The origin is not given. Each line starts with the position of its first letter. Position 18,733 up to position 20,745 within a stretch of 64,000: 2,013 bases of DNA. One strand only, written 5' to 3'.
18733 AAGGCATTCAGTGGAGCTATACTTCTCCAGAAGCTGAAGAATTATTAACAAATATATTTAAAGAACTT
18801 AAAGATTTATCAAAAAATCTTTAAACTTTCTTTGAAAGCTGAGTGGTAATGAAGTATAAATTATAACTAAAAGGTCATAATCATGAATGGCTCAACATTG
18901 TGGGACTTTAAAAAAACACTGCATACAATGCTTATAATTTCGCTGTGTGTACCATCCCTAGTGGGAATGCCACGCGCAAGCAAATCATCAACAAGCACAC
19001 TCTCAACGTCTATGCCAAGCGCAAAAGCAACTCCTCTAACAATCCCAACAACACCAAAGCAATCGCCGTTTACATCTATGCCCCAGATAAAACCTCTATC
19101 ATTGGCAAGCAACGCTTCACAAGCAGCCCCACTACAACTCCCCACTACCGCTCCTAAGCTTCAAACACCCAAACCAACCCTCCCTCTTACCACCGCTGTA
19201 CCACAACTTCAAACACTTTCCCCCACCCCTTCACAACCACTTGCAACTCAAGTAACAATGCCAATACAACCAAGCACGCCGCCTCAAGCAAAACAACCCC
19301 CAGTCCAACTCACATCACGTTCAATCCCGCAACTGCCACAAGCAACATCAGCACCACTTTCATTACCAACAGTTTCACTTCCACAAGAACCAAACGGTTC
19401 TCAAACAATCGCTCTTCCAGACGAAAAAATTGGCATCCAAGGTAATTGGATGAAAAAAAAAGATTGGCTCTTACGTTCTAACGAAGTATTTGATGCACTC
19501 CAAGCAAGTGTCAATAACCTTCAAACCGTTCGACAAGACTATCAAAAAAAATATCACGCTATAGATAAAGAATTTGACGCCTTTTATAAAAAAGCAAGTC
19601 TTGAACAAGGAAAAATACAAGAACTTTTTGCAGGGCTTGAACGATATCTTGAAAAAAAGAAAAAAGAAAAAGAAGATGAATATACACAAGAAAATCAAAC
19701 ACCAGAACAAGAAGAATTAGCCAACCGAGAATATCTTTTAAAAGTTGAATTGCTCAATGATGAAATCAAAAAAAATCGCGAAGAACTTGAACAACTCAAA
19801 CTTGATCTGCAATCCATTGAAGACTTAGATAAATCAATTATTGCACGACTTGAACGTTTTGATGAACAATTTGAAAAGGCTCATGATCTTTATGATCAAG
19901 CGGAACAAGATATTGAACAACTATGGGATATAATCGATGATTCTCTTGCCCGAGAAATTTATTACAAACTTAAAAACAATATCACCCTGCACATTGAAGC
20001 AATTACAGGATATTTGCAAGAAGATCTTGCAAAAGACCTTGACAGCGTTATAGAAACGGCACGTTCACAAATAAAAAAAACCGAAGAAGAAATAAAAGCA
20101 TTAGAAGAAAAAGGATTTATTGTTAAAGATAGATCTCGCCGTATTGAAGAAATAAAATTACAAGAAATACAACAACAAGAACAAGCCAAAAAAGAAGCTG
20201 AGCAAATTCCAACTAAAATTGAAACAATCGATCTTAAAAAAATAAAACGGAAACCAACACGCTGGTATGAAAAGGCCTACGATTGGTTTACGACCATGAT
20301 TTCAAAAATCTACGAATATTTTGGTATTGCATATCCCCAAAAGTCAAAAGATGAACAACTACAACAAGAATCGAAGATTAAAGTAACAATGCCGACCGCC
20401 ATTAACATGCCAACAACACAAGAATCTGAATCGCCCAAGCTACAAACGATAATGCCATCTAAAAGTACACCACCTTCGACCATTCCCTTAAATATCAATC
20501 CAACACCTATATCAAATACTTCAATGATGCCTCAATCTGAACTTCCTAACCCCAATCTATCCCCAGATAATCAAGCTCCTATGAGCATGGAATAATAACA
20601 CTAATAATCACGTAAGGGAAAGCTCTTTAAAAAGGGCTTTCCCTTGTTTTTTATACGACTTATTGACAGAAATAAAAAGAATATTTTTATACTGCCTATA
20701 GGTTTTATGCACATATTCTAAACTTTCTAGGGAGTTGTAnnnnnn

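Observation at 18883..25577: Block of three architecture-related secreted Pro-rich/coiled-coil proteins ending in a membrane-anchored double M16 peptidase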

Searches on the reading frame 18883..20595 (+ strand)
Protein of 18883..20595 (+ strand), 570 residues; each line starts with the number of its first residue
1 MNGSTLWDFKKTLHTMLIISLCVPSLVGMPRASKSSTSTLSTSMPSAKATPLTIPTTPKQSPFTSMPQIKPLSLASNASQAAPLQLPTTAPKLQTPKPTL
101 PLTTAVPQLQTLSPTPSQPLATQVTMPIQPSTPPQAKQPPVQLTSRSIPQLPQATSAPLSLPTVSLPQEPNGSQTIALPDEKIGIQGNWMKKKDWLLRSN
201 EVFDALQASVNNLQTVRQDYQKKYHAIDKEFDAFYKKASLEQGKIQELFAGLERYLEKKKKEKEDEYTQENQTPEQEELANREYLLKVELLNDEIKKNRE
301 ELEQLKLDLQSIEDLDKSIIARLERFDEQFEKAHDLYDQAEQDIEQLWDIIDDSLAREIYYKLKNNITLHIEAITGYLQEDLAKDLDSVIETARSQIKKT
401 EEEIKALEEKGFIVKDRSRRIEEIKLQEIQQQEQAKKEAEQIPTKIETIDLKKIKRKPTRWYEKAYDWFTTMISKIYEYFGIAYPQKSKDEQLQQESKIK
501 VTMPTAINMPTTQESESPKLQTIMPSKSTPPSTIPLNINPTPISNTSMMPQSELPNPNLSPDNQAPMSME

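Call 3: search_protein_families(library=pfam, proteins=[window:18883-20595:+], max_evalue=1)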
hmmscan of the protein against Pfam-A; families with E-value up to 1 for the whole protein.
window:18883-20595:+ (570 aa): 1 family
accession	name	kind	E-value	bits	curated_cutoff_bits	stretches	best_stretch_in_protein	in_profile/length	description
PF14572.12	Pribosyl_synth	-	0.024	15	27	1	378-454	88-165/184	Phosphoribosyl synthetase-associated domain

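Call 4: search_protein_families(library=ncbifam, proteins=[window:18883-20595:+], max_evalue=1)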
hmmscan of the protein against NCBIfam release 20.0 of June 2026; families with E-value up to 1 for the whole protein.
window:18883-20595:+ (570 aa): 4 families
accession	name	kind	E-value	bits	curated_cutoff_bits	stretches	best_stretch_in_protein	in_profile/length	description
TIGR02169.1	SMC_prok_A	equivalog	0.004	14.9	729.4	1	204-445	248-499/1165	chromosome segregation protein SMC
TIGR02168.1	SMC_prok_B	equivalog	0.045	11.5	567.35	1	197-452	682-939/1181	chromosome segregation protein SMC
NF045487.1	ASRP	equivalog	0.57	8.7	300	0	384-452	404-468/593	archaea-specific SMC-related protein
NF052638.1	TransRegOhrRVib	equivalog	0.77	9.5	200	1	404-447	72-116/141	transcriptional regulator OhrR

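Call 9: find_homologous_proteins(query=window:18883-20595:+)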
Query window:18883-20595:+ (570 aa): 19 proteins with E <= 0.001 among 8000 candidates.
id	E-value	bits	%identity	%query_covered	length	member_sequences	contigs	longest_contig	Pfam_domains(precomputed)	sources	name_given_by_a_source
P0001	0.0e+0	1224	100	100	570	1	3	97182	-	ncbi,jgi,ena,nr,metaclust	ncbi:MAG: Ribonuclease Y [candidate division TM6 bacterium GW2011_GWF2_38_10]|nr:MAG: Ribonuclease Y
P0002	1.6e-270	916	77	100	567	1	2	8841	-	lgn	-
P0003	1.3e-260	884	76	100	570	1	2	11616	-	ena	-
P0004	2.0e-108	382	50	73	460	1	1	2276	-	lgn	-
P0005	1.0e-106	376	56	60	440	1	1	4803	PF10146.15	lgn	-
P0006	2.7e-105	371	50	67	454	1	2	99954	-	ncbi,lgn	-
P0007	5.5e-104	367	56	59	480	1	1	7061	-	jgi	jgi:hypothetical protein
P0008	3.0e-102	361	54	59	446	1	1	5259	-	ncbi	-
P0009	1.2e-97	346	52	58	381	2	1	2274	-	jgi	-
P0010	1.8e-91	326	48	62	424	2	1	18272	-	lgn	-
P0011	2.6e-70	256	41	71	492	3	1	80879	-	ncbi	-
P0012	2.4e-67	246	41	56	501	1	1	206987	-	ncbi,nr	ncbi:hypothetical protein K2W90_05910 [Candidatus Babeliales bacterium]|nr:hypothetical protein [Can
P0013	5.4e-67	245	37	70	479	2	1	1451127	-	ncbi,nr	ncbi:hypothetical protein IPF37_01430 [bacterium]|nr:MAG: hypothetical protein IPF37_01430 [bacteriu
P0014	2.5e-65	239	37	69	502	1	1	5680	-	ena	-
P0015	8.2e-64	234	42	56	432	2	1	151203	-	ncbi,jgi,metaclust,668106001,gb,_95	metaclust:\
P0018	2.0e-59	220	39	54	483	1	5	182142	-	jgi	jgi:hypothetical protein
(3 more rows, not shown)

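Call 14: find_encoding_contigs(protein=P0002, flank=10000, max_places=2)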
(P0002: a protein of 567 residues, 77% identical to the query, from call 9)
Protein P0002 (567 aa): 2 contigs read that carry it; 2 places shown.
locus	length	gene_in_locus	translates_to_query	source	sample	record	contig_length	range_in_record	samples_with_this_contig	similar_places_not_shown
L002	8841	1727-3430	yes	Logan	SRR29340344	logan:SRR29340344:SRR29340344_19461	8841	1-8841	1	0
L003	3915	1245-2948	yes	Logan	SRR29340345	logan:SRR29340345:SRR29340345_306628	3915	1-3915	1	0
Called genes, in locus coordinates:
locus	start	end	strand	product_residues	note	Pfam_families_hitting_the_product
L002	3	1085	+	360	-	?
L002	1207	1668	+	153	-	PF01243:PNPOx_N (weak)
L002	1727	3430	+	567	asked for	-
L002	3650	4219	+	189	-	-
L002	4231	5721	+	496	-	-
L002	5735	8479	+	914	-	PF00675:Peptidase_M16, PF05193:Peptidase_M16_C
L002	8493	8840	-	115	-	?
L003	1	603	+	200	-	?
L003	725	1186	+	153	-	PF01243:PNPOx_N (weak)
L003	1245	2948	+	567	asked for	-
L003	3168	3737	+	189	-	-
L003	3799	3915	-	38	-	?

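Call 15: find_encoding_contigs(protein=P0006, flank=10000, max_places=2)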
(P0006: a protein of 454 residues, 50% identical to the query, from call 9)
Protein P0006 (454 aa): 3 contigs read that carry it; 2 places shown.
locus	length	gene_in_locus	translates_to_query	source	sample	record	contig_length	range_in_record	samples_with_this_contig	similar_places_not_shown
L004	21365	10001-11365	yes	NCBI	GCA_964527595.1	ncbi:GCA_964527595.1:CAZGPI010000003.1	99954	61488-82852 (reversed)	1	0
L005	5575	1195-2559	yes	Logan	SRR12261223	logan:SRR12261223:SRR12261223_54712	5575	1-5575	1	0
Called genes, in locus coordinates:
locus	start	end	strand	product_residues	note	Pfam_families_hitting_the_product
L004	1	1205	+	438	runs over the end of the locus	PF01266:DAO (weak), PF01593:Amino_oxidase, PF13450:NAD_binding_8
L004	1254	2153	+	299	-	PF00106:adh_short (faint), PF01073:3Beta_HSD, PF01370:Epimerase, PF02719:Polysacc_synt_2, PF04321:RmlD_sub_bind, PF07993:NAD_binding_4, PF13460:NAD_binding_10, PF16363:GDP_Man_Dehyd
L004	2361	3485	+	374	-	PF00226:DnaJ, PF01556:DnaJ_C, PF00684:DnaJ_CXXCXGXG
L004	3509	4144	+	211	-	PF22741:PTP-NADK, PF13350:Y_phosphatase3, PF22784:PTP-SAK (weak), PF00782:DSPc (weak), PF22785:Tc-R-P (weak)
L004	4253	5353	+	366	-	PF12678:zf-rbx1, PF00097:zf-C3HC4, PF12861:zf-ANAPC11 (weak), PF13445:zf-RING_UBOX, PF13639:zf-RING_2, PF13923:zf-C3HC4_2, PF14634:zf-RING_5, PF17123:zf-RING_11, +1 more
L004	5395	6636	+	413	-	PF02403:Seryl_tRNA_N, PF00587:tRNA-synt_2b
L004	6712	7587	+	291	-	PF01882:DUF58, PF13519:VWA_2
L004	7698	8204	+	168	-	-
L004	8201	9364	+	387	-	PF04055:Radical_SAM, PF06969:HemN_C (weak)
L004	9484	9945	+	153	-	PF01243:PNPOx_N (weak)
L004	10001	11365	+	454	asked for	-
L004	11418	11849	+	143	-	-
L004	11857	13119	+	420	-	-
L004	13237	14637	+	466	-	PF02878:PGM_PMM_I, PF02879:PGM_PMM_II, PF02880:PGM_PMM_III, PF00408:PGM_PMM_IV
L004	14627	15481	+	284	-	PF01261:AP_endonuc_2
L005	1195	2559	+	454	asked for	-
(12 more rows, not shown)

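Call 16: find_encoding_contigs(protein=P0013, flank=10000, max_places=2)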
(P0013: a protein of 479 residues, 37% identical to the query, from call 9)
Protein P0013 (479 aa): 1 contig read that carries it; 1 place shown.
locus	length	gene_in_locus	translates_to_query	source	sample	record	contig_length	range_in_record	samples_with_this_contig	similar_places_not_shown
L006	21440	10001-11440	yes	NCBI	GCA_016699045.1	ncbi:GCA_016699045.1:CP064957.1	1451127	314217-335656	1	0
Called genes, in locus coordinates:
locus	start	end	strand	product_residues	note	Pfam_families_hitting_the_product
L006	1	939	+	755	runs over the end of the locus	PF05192:MutS_III, PF00488:MutS_V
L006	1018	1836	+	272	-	-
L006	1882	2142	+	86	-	-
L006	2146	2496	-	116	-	PF01797:Y1_Tnp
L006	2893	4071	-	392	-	PF13173:AAA_14, PF13635:DUF4143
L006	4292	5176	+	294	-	-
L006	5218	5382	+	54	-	PF00097:zf-C3HC4, PF12678:zf-rbx1, PF12861:zf-ANAPC11, PF13445:zf-RING_UBOX, PF13639:zf-RING_2, PF13920:zf-C3HC4_3 (weak), PF13923:zf-C3HC4_2, PF14634:zf-RING_5, +3 more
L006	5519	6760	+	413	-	PF02403:Seryl_tRNA_N, PF00587:tRNA-synt_2b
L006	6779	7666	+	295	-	PF01882:DUF58, PF13519:VWA_2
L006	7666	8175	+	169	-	PF14316:DUF4381 (weak)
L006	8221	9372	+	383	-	PF04055:Radical_SAM, PF06969:HemN_C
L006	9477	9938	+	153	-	PF01243:PNPOx_N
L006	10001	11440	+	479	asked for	-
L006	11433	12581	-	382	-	PF13439:Glyco_transf_4 (weak), PF00534:Glycos_transf_1, PF13692:Glyco_trans_1_4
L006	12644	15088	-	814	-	PF03979:Sigma70_r1_1 (weak), PF00140:Sigma70_r1_2, PF04542:Sigma70_r2, PF04539:Sigma70_r3, PF04545:Sigma70_r4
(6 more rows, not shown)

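Call 17: find_encoding_contigs(protein=P0012, flank=10000, max_places=1)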
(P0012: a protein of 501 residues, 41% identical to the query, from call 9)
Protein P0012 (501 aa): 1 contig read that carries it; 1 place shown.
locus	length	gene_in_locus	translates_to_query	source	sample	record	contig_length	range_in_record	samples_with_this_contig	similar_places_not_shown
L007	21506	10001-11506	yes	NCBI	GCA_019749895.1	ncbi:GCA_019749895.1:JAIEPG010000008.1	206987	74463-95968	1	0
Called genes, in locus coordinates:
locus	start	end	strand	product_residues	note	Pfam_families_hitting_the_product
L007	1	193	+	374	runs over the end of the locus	PF00226:DnaJ, PF01556:DnaJ_C, PF00684:DnaJ_CXXCXGXG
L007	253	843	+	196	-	PF22741:PTP-NADK, PF13350:Y_phosphatase3, PF22784:PTP-SAK (weak), PF22785:Tc-R-P (weak), PF00782:DSPc (weak)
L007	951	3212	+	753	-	PF05192:MutS_III, PF00488:MutS_V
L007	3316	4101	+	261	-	-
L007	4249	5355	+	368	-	PF12678:zf-rbx1, PF12861:zf-ANAPC11 (weak), PF13920:zf-C3HC4_3 (weak), PF00097:zf-C3HC4, PF13445:zf-RING_UBOX (weak), PF13639:zf-RING_2, PF13923:zf-C3HC4_2, PF14634:zf-RING_5 (weak), +2 more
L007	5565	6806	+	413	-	PF02403:Seryl_tRNA_N, PF00587:tRNA-synt_2b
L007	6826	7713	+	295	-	PF01882:DUF58, PF13519:VWA_2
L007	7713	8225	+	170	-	PF14316:DUF4381 (weak)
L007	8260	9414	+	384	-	PF04055:Radical_SAM, PF06969:HemN_C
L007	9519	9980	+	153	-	PF01243:PNPOx_N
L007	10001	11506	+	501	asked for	-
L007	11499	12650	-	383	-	PF13439:Glyco_transf_4, PF13579:Glyco_trans_4_4, PF00534:Glycos_transf_1, PF13692:Glyco_trans_1_4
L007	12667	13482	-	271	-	PF13606:Ank_3 (faint), PF12796:Ank_2, PF13857:Ank_5 (weak), PF00023:Ank, PF12796:Ank_2, PF13857:Ank_5, PF00023:Ank, PF13637:Ank_4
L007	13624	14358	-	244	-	PF12796:Ank_2 (weak), PF13606:Ank_3 (faint), PF13637:Ank_4 (weak), PF00023:Ank (weak), PF12796:Ank_2, PF13637:Ank_4, PF13857:Ank_5 (weak), PF00023:Ank (weak)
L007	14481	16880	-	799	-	PF03979:Sigma70_r1_1 (weak), PF00140:Sigma70_r1_2, PF04542:Sigma70_r2, PF04539:Sigma70_r3, PF04545:Sigma70_r4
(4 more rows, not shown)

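Call 18: find_encoding_contigs(protein=P0011, flank=10000, max_places=1)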
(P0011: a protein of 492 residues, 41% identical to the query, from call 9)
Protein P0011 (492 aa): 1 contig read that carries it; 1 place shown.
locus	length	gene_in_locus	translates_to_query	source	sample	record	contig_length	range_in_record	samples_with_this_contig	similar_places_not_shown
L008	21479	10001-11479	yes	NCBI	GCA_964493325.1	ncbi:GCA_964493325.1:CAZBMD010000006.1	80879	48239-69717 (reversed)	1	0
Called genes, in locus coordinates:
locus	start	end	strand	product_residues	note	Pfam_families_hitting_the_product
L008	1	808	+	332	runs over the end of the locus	PF01145:Band_7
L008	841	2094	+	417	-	PF13424:TPR_12 (faint), PF00515:TPR_1 (faint), PF07719:TPR_2 (faint), PF13176:TPR_7 (faint), PF13181:TPR_8 (faint), PF13414:TPR_11 (faint), PF13428:TPR_14 (faint), PF01075:Glyco_transf_9 (weak)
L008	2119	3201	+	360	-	PF12678:zf-rbx1 (weak), PF13639:zf-RING_2, PF00097:zf-C3HC4, PF13923:zf-C3HC4_2, PF14634:zf-RING_5 (faint), PF17123:zf-RING_11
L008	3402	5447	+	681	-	PF05192:MutS_III, PF00488:MutS_V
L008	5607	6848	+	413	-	PF02403:Seryl_tRNA_N, PF00587:tRNA-synt_2b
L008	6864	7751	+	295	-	PF01882:DUF58, PF13519:VWA_2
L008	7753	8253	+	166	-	PF14316:DUF4381 (weak)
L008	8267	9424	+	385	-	PF04055:Radical_SAM, PF06969:HemN_C (weak)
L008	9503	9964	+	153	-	PF01243:PNPOx_N (weak)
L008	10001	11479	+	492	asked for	-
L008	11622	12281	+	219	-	-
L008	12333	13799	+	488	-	-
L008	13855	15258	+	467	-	PF02878:PGM_PMM_I, PF02879:PGM_PMM_II, PF02880:PGM_PMM_III, PF00408:PGM_PMM_IV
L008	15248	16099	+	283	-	PF01261:AP_endonuc_2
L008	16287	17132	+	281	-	-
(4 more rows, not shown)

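Call 19: find_encoding_contigs(protein=P0015, flank=10000, max_places=1)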
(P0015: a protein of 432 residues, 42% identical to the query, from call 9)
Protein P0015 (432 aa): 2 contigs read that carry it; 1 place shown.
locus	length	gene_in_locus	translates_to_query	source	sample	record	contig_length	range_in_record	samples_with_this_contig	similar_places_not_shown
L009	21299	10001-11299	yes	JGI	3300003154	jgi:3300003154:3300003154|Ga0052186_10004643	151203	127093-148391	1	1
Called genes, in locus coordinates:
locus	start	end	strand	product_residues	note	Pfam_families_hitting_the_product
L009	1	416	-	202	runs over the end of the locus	-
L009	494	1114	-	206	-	-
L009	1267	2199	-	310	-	-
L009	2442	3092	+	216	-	-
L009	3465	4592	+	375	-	PF00226:DnaJ, PF01556:DnaJ_C, PF00684:DnaJ_CXXCXGXG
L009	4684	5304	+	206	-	PF22741:PTP-NADK (weak), PF13350:Y_phosphatase3 (faint), PF22784:PTP-SAK (weak), PF00782:DSPc (weak)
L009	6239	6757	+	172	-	PF00587:tRNA-synt_2b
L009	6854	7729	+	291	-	PF01882:DUF58, PF13519:VWA_2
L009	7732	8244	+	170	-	-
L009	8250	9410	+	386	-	PF04055:Radical_SAM, PF06969:HemN_C (weak)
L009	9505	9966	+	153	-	PF01243:PNPOx_N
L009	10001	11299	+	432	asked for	-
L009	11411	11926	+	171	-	-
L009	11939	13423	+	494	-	-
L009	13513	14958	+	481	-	PF02878:PGM_PMM_I, PF02879:PGM_PMM_II, PF02880:PGM_PMM_III, PF00408:PGM_PMM_IV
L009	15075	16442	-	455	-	PF13353:Fer4_12, PF04055:Radical_SAM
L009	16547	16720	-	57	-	-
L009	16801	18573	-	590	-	PF00664:ABC_membrane, PF00005:ABC_tran, PF02463:SMC_N (weak)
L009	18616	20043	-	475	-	PF02321:OEP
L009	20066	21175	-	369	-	PF01075:Glyco_transf_9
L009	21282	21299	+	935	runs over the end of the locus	PF00675:Peptidase_M16, PF05193:Peptidase_M16_C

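Call 20: find_encoding_contigs(protein=P0018, flank=10000, max_places=1)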
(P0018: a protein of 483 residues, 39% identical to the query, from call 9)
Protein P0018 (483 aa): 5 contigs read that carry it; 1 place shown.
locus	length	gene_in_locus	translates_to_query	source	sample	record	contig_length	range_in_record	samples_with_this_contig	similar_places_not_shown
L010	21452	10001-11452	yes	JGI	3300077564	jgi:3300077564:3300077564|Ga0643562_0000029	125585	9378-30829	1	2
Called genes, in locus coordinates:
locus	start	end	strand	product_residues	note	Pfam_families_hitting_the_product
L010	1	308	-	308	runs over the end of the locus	-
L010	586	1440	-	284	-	PF01261:AP_endonuc_2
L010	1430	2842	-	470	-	PF02878:PGM_PMM_I, PF02879:PGM_PMM_II, PF02880:PGM_PMM_III, PF00408:PGM_PMM_IV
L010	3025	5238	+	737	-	PF08637:NCA2 (weak)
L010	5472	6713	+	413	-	PF02403:Seryl_tRNA_N, PF00587:tRNA-synt_2b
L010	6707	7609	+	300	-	PF01882:DUF58, PF00092:VWA (weak), PF13519:VWA_2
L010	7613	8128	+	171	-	-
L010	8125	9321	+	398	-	PF04055:Radical_SAM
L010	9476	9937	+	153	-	PF01243:PNPOx_N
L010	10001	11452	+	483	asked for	-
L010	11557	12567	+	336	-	-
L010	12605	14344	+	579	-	-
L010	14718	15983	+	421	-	PF03415:Peptidase_C11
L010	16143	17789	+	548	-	PF21760:SecD_1st, PF22599:SecDF_P1_head, PF02355:SecD_SecF_C, PF03176:MMPL (faint)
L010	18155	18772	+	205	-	PF02660:G3P_acyltransf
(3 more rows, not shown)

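Call 32: search_solved_structures(query=A1, max_evalue=1)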
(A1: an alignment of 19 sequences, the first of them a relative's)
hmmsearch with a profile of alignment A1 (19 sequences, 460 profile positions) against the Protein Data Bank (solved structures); distinct sequences matched with E-value up to 1: 0.

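Call 50: search_protein_representatives(alignment_id=A1)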
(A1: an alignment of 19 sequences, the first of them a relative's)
Query: 19 sequences, 460 profile positions. Proteins with E-value up to 0.001 (for the whole library): 783; up to 1e-10: 635; up to 1e-30: 157. The best 150 are listed.
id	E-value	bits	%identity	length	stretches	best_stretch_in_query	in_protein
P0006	1.2e-180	618.0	-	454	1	1-460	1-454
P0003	2.8e-172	590.4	-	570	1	25-460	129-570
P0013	4.8e-163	560.0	-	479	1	21-459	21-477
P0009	2.3e-157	541.3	-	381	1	24-373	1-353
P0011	2.3e-149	514.9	-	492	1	1-434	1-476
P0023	8.5e-143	493.2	-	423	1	49-444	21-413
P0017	6.0e-135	467.3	-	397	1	21-379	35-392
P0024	2.4e-134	465.4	-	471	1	54-451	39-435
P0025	2.1e-131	455.6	-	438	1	57-459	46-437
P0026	2.5e-131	455.4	-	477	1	22-445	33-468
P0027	8.3e-130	450.4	-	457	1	72-458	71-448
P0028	6.6e-129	447.4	-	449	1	44-425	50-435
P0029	4.9e-127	441.2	-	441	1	26-390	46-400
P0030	8.5e-124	430.6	-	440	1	37-426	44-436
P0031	1.5e-123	429.8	-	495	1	33-451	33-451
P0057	1.2e-101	357.5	-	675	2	14-390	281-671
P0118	3.0e-50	188.1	-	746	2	34-294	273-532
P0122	3.8e-47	177.9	-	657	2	22-178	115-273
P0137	6.5e-40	154.0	-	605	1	58-419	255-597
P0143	7.3e-38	147.3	-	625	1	45-430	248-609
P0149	1.1e-36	143.3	-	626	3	176-439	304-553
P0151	3.2e-36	141.9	-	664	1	26-452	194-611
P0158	8.9e-34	133.8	-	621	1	64-425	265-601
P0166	5.4e-32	127.9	-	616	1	56-454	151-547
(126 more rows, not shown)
